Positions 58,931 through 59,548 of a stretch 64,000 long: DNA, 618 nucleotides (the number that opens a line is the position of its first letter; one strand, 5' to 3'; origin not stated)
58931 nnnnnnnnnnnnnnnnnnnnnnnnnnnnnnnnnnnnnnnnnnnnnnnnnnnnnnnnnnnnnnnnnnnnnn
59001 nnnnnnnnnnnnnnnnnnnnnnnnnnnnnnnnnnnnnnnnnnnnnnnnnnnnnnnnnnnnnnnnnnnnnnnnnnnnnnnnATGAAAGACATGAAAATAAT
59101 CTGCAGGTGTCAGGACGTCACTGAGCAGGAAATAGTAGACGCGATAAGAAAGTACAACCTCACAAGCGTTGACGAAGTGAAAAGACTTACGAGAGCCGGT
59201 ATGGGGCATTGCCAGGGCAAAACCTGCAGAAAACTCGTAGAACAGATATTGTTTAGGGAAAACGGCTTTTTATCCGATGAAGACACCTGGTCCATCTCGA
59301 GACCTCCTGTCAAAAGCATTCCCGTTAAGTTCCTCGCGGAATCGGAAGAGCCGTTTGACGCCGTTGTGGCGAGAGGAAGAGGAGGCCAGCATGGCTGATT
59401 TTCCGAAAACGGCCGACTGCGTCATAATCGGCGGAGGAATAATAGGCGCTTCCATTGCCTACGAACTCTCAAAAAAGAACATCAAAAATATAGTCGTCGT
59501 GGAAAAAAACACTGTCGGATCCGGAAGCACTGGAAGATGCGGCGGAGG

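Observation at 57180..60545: Five-gene heteromeric FAD/Fe-S amino-acid dehydrogenase cluster (PDH1 / HcnABC / opine-oxidase type) with translational coupling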

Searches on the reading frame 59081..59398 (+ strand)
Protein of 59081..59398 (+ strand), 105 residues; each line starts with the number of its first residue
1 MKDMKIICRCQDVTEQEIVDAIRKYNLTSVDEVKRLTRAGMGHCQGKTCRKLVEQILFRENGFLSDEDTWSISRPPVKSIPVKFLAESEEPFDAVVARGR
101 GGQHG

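Call 3: search_protein_families(library=pfam, proteins=[window:59081-59398:+], max_evalue=0.01)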
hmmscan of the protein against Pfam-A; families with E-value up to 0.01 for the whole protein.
window:59081-59398:+ (105 aa): 2 families
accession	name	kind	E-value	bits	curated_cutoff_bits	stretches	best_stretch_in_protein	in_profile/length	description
PF04324.20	Fer2_BFD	-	1.6e-17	64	26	1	6-57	1-48/50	BFD-like [2Fe-2S] binding domain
PF17806.6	SO_alpha_A3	-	6.8e-10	39.6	23.1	1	7-86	6-85/87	Sarcosine oxidase A3 domain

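Call 4: search_protein_families(library=ncbifam, proteins=[window:59081-59398:+], max_evalue=0.01)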
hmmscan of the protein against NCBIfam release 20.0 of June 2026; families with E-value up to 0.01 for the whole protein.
window:59081-59398:+ (105 aa): 8 families
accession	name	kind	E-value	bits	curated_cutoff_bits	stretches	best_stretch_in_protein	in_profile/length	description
TIGR03377.1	glycerol3P_GlpA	equivalog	1.9e-12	46.5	552.8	1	2-61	418-477/530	anaerobic glycerol-3-phosphate dehydrogenase subunit GlpA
NF008313.0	PRK11101.1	equivalog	2.9e-09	36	425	1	2-59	428-485/548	anaerobic glycerol-3-phosphate dehydrogenase subunit A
TIGR02374.1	nitri_red_nirB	equivalog_domain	3.8e-09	35.5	578.35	1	1-61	413-469/794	nitrite reductase large subunit NirB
TIGR02000.1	NifU_proper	equivalog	2e-07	30.7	273.3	1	5-58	134-184/290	Fe-S cluster assembly protein NifU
NF045877.1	CopZ_Nterm_CU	equivalog_domain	1.5e-06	28.3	190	1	4-54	97-153/161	Csac_0668 family 2Fe-2S cluster-binding (seleno)protein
NF011565.0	PRK14989.1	subfamily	6.2e-05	21.2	883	1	3-60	420-473/847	nitrite reductase large subunit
TIGR01372.1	soxA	subfamily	0.00046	18.1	1164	1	10-49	521-559/996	sarcosine oxidase subunit alpha family protein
NF007803.0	PRK10509.1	equivalog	0.00054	20.2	75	1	7-52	3-46/64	bacterioferritin-associated ferredoxin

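Call 34: search_solved_structures(query=window:59081-59398:+, max_evalue=0.01, show_alignments=3)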
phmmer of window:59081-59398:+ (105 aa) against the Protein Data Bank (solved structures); distinct sequences matched with E-value up to 0.01: 1.
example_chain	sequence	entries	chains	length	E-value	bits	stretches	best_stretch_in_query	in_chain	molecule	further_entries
1y56_A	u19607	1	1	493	1.1e-05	29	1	7-86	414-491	hypothetical protein PH1363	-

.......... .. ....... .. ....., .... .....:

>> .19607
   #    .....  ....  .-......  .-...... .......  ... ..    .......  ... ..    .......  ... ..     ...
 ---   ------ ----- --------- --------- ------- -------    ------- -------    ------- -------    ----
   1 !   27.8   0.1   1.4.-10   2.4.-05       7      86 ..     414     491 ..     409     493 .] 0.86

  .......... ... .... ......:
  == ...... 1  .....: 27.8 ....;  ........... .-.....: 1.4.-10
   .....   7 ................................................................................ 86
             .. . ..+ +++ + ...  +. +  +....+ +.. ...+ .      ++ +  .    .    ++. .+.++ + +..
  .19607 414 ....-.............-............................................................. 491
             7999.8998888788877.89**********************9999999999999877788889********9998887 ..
